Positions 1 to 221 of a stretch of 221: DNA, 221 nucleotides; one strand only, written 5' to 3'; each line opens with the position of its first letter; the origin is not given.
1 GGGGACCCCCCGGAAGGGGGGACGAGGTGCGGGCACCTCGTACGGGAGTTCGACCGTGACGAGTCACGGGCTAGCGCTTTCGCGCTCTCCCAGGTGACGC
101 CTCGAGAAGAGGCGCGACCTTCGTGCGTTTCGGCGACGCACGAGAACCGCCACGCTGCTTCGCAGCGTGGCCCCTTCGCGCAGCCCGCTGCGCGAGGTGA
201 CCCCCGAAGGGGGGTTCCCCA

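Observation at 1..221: The whole window is one complete Qbeta-replicase template RNA (MDV-1-like), with both natural ends present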

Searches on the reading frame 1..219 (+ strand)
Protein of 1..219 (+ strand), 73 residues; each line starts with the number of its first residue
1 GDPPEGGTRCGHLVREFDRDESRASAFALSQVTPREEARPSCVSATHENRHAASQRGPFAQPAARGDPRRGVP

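Call 54: search_protein_families(library=pfam, proteins=[window:1-219:+], max_evalue=1)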
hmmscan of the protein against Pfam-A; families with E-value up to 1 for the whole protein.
window:1-219:+ (73 aa): 0 families

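Call 55: find_homologous_proteins(query=window:1-219:+, max_evalue=0.001)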
Query window:1-219:+: no candidate shares three 5-residue words with the query. No homologue found.

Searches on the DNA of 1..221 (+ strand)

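Call 7: search_rna_families(source=window, threshold=evalue, max_evalue=10, show_alignments=3)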
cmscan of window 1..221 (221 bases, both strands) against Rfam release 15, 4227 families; matches with E-value up to 10: 12.
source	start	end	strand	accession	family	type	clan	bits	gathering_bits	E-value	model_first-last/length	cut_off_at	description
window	200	216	-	RF01716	PhotoRC-I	Cis-reg;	-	18.6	45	0.0092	27-44/44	no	PhotoRC-I RNA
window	1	24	-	RF01371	CRISPR-DR58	Gene; CRISPR;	-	15.9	38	1.5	1-24/37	3'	CRISPR RNA direct repeat element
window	1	129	+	RF01757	sbcD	Gene; sRNA;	-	15.3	40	0.53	10-155/155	5'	sbcD RNA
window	132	169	-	RF03538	Flavi_TBFV_CRE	Cis-reg;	-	14.7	60.5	7.1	1-106/106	no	Tick-borne Flavivirus 3' UTR cis-acting replication element (CRE)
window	131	194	-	RF02935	che1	Gene; sRNA;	-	14.4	54.1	5.4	1-91/91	no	che1 RNA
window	6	62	-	RF02793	asR3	Gene; antisense;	-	14.2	46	3.4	1-57/57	no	Pyrobaculum asRNA3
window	48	143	+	RF02240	Xoo1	Gene; sRNA;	-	13.3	70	5.9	1-95/95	no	Xanthomonadaceae sRNA Xoo1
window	13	75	-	RF02868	ncS037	Gene; sRNA;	-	12.2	112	7.6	1-152/152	no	Burkholderia sRNA 37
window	138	210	-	RF01757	sbcD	Gene; sRNA;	-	11.7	40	3.6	1-155/155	no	sbcD RNA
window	150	195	+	RF01678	P37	Gene; sRNA;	-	11.7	50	9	1-62/62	no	Pseudomonas sRNA P37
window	138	221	-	RF02614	BSR1073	Gene; sRNA;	-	10.4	241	1.7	135-196/196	5'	Brucella sRNA 1073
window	140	221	-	RF02609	BSR0602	Gene; sRNA;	-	10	191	5.4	59-169/169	5'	Brucella sRNA 0602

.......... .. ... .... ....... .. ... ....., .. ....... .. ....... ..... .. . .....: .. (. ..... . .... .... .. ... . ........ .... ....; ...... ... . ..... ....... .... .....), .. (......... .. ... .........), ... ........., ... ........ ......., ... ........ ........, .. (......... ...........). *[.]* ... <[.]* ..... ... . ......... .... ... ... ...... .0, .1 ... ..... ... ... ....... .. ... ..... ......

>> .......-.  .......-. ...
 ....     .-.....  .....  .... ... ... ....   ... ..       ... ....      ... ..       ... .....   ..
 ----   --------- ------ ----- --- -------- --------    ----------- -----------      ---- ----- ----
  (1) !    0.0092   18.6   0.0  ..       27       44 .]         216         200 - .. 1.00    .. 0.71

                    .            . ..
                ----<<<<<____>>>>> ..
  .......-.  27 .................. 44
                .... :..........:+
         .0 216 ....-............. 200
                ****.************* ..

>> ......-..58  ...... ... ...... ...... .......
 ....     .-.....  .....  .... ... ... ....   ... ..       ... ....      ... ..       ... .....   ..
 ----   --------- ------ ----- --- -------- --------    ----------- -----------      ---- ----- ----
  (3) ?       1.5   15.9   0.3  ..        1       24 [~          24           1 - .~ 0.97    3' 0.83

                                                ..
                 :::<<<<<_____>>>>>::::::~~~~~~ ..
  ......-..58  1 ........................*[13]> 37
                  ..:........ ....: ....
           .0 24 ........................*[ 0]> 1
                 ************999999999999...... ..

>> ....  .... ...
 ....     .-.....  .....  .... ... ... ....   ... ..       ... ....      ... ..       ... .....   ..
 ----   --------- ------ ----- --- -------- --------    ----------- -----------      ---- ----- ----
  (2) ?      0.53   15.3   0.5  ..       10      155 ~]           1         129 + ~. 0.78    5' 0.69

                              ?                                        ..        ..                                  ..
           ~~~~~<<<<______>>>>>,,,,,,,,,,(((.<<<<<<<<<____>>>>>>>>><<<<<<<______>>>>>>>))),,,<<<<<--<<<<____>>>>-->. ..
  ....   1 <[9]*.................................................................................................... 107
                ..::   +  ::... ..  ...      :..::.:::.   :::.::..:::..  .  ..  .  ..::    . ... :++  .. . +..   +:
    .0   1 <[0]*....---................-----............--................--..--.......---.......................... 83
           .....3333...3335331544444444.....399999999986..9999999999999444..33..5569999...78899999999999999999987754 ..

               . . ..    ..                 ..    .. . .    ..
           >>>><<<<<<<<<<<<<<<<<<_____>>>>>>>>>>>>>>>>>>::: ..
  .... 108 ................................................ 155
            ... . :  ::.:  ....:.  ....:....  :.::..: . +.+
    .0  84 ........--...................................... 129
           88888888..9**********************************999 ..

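Call 8: search_dna_similar(query=window:1-221:+, collection=phages, mode=distant, max_evalue=10)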
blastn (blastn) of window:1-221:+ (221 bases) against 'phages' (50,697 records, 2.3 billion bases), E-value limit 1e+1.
Records with a match: 54; places in all: 54; records where one place covers at least 80% of the query: 0.
Best place of each record, by identity: >=99% 15; 95-99% 3; 90-95% 14; 80-90% 22.
By first word of the organism name: Mycobacterium 17; Microbacterium 14; Escherichia 11; Burkholderia 3; Enterobacteria 2; Stenotrophomonas 2; Rhodococcus 2; Pantoea 1; Corynebacterium 1; Exiguobacterium 1.
By host as written in the record: Mycobacterium smegmatis mc2 155 15; Microbacterium foliorum NRRL B-24224 14; Escherichia coli 5; - 4; Burkholderia sp. 2; Escherichia coli MG1655 + F912 2; Escherichia coli IJ1862 2; Stenotrophomonas maltophilia 2; and 7 more.
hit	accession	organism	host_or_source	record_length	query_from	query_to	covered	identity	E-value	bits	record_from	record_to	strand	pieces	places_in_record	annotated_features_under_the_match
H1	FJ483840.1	Escherichia phage Qbeta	Escherichia coli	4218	187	220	15%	88.2%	2e-2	45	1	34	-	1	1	none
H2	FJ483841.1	Escherichia phage Qbeta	Escherichia coli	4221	187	220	15%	88.2%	2e-2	45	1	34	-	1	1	none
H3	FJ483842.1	Escherichia phage Qbeta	Escherichia coli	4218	187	220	15%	88.2%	2e-2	45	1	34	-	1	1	none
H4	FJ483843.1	Escherichia phage Qbeta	Escherichia coli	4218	187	220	15%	88.2%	2e-2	45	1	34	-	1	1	none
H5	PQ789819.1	Burkholderia phage vB_E192a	Burkholderia sp.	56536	84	119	16%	81.6%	9e+0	36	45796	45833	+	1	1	none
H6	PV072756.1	Burkholderia phage vB_PL1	Burkholderia sp.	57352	84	119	16%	81.6%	9e+0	36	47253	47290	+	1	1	none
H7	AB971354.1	Escherichia phage Qbeta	Escherichia coli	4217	187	219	15%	84.8%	3e+0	38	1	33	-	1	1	none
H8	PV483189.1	Pantoea phage G19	Pantoea agglomerans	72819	151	181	14%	88.2%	3e+0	38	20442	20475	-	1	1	metallopeptidase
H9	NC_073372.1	Microbacterium phage NoodlelyBoi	Microbacterium foliorum NRRL B-24224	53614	5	34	14%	87.5%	3e+0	38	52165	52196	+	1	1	87: hypothetical protein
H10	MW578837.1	Microbacterium phage NoodlelyBoi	Microbacterium foliorum NRRL B-24224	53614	5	34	14%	87.5%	3e+0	38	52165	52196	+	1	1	87: hypothetical protein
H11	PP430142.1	Enterobacteria phage FrBurgundy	Escherichia coli MG1655 + F912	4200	187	214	13%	89.3%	3e+0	38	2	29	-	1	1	none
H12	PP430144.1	Enterobacteria phage FrMerlot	Escherichia coli MG1655 + F912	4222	187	214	13%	89.3%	3e+0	38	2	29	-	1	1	none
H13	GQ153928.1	Escherichia phage Qbeta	-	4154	187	215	13%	86.2%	9e+0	36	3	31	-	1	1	none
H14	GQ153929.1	Escherichia phage Qbeta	-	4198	187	215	13%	86.2%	9e+0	36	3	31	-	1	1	none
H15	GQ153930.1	Escherichia phage Qbeta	-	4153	187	215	13%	86.2%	9e+0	36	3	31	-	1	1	none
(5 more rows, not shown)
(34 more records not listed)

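Call 9: search_dna_similar(query=window:1-221:+, collection=plasmids, mode=distant, max_evalue=1)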
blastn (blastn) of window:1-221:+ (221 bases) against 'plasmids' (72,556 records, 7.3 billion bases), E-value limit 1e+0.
Records with a match: 2; places in all: 2; records where one place covers at least 80% of the query: 0.
Best place of each record, by identity: 90-95% 1; 80-90% 1.
By first word of the organism name: Streptomyces 1; Shinella 1.
By predicted mobility (MOB-suite, as given by PLSDB): non-mobilizable 2.
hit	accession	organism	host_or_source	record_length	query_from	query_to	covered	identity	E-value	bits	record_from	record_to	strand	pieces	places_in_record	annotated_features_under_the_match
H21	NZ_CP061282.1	Streptomyces xanthii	whole organism,leaf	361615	178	214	17%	83.8%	6e-1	41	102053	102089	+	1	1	non-ribosomal peptide synthetase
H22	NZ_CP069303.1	Shinella sp. PSBB067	monoisolate,Minnesota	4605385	169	197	13%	93.1%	6e-1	41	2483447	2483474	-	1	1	none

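Call 17: search_dna_similar(query=window:1-221:+, collection=ecoli_genomes, mode=distant, max_evalue=10, max_rows=15)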
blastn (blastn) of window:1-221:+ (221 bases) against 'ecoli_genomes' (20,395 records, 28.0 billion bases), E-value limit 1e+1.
No match.

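Call 25: get_annotated_region(hit=H1, flank=300)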
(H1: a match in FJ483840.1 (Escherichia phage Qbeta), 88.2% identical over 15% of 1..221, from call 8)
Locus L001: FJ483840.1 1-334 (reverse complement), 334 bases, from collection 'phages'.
description: Enterobacteria phage Qbeta strain TW18, complete genome.
organism: Escherichia phage Qbeta (NCBI taxid 2789016)
taxonomy: Viruses; Riboviria; Orthornavirae; Lenarviricota; Leviviricetes; Norzivirales; Fiersviridae; Qubevirus; Qubevirus durum
host: Escherichia coli; source: -; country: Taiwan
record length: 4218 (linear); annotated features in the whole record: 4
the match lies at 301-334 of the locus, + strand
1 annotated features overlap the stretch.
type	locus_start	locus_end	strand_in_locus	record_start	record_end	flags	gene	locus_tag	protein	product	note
CDS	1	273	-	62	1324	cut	-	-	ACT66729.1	assembly/maturation protein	-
